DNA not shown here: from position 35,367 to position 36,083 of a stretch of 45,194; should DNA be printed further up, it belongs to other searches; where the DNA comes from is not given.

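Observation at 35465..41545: Three near-consensus sigma-54 promoters, each driving a secreted protein of unknown function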

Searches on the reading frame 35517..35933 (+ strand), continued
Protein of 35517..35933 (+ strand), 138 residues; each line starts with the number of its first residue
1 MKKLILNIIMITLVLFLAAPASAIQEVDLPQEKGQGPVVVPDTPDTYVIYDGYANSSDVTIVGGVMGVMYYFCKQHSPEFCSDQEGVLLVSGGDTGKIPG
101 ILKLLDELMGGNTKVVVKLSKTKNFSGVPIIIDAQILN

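Call 73: fold_search(model_id=the predicted structure, library=pdb)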
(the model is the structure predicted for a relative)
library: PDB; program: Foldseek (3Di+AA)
matches with E <= 10: 687; with E <= 0.001: 0
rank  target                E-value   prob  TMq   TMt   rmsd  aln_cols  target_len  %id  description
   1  9dei_I                4.8e-03  0.98  0.37  0.29   8.5       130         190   13  Trypanosoma brucei mitochondrial RNA-editing catalytic complex 1, U-deletion (RECC1) (released 2026-01-21)
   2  7ee5_E                5.1e-03  1.00  0.46  0.52   5.0       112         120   14  Crystal structure of Neu5Gc bound PltC (released 2021-12-22)
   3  9dei_O                6.8e-03  0.99  0.38  0.29  19.0       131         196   12  Trypanosoma brucei mitochondrial RNA-editing catalytic complex 1, U-deletion (RECC1) (released 2026-01-21)
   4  7ee3_C                1.0e-02  1.00  0.42  0.46   5.7       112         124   16  Crystal structure of PltC (released 2021-12-22)
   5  7ee3_D                1.2e-02  1.00  0.47  0.53   4.6       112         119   15  Crystal structure of PltC (released 2021-12-22)
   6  7ee3_A                1.5e-02  1.00  0.45  0.52   4.9       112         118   15  Crystal structure of PltC (released 2021-12-22)
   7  3ulp_B                1.6e-02  0.96  0.33  0.38   8.8       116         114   16  Plasmodium falciparum SSB complex with ssDNA (released 2012-05-09)
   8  1prt_F                2.0e-02  1.00  0.50  0.67   3.3        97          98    9  THE CRYSTAL STRUCTURE OF PERTUSSIS TOXIN (released 1995-01-26)
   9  7yny_A                2.0e-02  0.89  0.32  0.16   6.7       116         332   11  Crystal structure of baculovirus LEF-3 from Helicoverpa armigera nucleopolyhedrovirus (released 2023-01-25)
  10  2ccz_A                2.1e-02  0.97  0.39  0.43   8.5       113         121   11  Crystal structure of E. coli primosomol protein PriB bound to ssDNA (released 2006-09-18)
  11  2wv6_H                2.5e-02  1.00  0.43  0.60   3.6        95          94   13  Crystal structure of the cholera toxin-like B-subunit from Citrobacter freundii to 1.9 angstrom (released 2009-10-27)
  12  4gn3_B                2.5e-02  0.99  0.37  0.45   4.7       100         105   20  OBody AM1L10 bound to hen egg-white lysozyme (released 2013-08-21)
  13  3tqy_B                2.5e-02  0.96  0.35  0.42   9.5       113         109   12  Structure of a single-stranded DNA-binding protein (ssb), from Coxiella burnetii (released 2011-09-21)
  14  4z9c_B                2.7e-02  0.99  0.43  0.50   5.3       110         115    9  EcPltAB Oxidized (released 2016-10-12)
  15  1woc_A                3.0e-02  0.98  0.37  0.49   8.7       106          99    7  Crystal structure of PriB (released 2005-01-25)
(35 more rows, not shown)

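Call 84: search_solved_structures(query=A7, max_evalue=10)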
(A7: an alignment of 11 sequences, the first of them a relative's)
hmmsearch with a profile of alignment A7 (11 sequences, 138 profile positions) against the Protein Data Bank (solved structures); distinct sequences matched with E-value up to 10: 3.
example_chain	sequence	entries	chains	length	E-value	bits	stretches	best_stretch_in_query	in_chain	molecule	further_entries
1rq8_A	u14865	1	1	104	0.54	13.4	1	98-124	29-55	conserved hypothetical protein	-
9ddm_Y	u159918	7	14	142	1.4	12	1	6-50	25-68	Tol-Pal system protein TolR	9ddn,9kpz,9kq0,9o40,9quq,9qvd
9k49_F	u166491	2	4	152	1.7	11.8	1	6-50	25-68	Tol-Pal system protein TolR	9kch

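Call 92: search_protein_families(library=pfam, alignment_id=A7, max_evalue=1)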
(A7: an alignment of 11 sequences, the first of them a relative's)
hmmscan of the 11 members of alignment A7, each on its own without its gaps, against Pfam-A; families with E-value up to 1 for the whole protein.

A. member 1, P0001 (138 aa): 1 family
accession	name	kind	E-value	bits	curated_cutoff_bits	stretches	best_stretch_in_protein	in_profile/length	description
PF07698.17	7TM-7TMR_HD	-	0.074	13.4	29.4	0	59-91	8-40/190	7TM receptor with intracellular HD hydrolase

B. families by the number of members that match (of 11 scanned): 7 families
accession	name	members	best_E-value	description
PF02472.21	ExbD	1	0.00013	Biopolymer transport protein ExbD/TolR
PF00588.24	SpoU_methylase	1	0.0071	SpoU rRNA Methylase family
PF25436.1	BSD2_CRD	1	0.048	BSD2 cysteine rich domain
PF07698.17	7TM-7TMR_HD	1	0.074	7TM receptor with intracellular HD hydrolase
PF14544.11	DUF4443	1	0.1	Domain of unknown function (DUF4443)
PF22232.2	TraI_hel_assoc_N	1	0.11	TraI helicase-associated ssDNA bd, N-terminal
PF14014.11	DUF4230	1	0.13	Protein of unknown function (DUF4230)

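Call 93: search_protein_families(library=pfam, proteins=[P0013, P0014, P0016, P0017], max_evalue=0.001)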
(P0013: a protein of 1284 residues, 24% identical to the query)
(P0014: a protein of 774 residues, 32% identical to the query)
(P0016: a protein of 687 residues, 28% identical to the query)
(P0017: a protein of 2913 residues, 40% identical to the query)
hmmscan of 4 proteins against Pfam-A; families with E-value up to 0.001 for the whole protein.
P0013 (1284 aa): 6 families
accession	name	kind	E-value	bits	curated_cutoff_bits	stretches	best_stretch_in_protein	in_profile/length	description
PF24163.2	HCP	-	2e-26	93.6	27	0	92-120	86-114/169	Head completion protein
PF04234.18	CopC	-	5.3e-19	69.5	23.3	0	97-115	59-76/92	CopC domain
PF16886.11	ATP-synt_ab_Xtn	-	1.4e-17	63.6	25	0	65-122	19-73/88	ATPsynthase alpha/beta subunit barrel-sandwich domain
PF17963.7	Big_9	-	4.2e-17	63.2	23.6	0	53-127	19-86/89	Bacterial Ig domain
PF10633.15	NPCBM_assoc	-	5.1e-13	49.5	24.4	0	95-114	55-74/78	NPCBM-associated, NEW3 domain of alpha-galactosidase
PF09608.15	Alph_Pro_TM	-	5.1e-11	43.2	24.5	0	97-114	152-169/227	Putative transmembrane protein (Alph_Pro_TM)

P0014 (774 aa): 1 family
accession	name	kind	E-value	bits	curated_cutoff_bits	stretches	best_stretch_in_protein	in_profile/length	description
PF25766.1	TPR_RPAP1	-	1e-18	68.1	27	1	725-774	59-107/221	RNA polymerase II-associated protein 1, TPR repeats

P0016 (687 aa): 4 families
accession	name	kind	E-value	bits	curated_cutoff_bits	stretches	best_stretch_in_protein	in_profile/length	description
PF17957.7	Big_7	-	1.4e-10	42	24.1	0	202-268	1-68/70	Bacterial Ig domain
PF04708.17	Pox_F16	-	1.6e-07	31.5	30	0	343-412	47-116/215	Poxvirus F16 protein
PF10256.14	Erf4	-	6.7e-05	23.3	29.3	0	526-561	46-81/116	Golgin subfamily A member 7/ERF4 family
PF12913.13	SH3_6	-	0.00017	21.5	27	0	316-335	29-48/53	SH3 domain (SH3b1 type)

P0017 (2913 aa): 9 families
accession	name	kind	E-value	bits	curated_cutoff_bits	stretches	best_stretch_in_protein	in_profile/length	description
PF18676.6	MBG_2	-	0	2083.7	25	25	1539-1611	1-71/72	MBG domain (YGX type)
PF13026.12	DUF3887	-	8.6e-30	103.7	31.8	0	1977-2025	39-90/91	Protein of unknown function (DUF3887)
PF13585.12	CHU_C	-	4.2e-18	65.7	27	1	2829-2907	2-82/86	CHU_C Type IX secretion signal domain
PF07679.22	I-set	-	1.5e-14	54.2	23.7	0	2129-2150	57-78/90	Immunoglobulin I-set domain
PF13927.12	Ig_3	-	5e-13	49.8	30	0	2125-2148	54-77/78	Immunoglobulin domain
PF02762.20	Cbl_N3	-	6e-12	45.7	25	0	1665-1714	24-73/86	CBL proto-oncogene N-terminus, SH2-like domain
PF21439.2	MxiC_C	-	2.8e-08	34.2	27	0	1873-1929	27-83/95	Protein MxiC, C-terminal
PF23197.1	IG_AIR9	-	2.5e-07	30.9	27.5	1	492-564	5-72/87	AIR9 A9 domain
PF07532.17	Big_4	-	0.00012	22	22.1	0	2665-2705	15-56/59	Bacterial Ig-like domain (group 4)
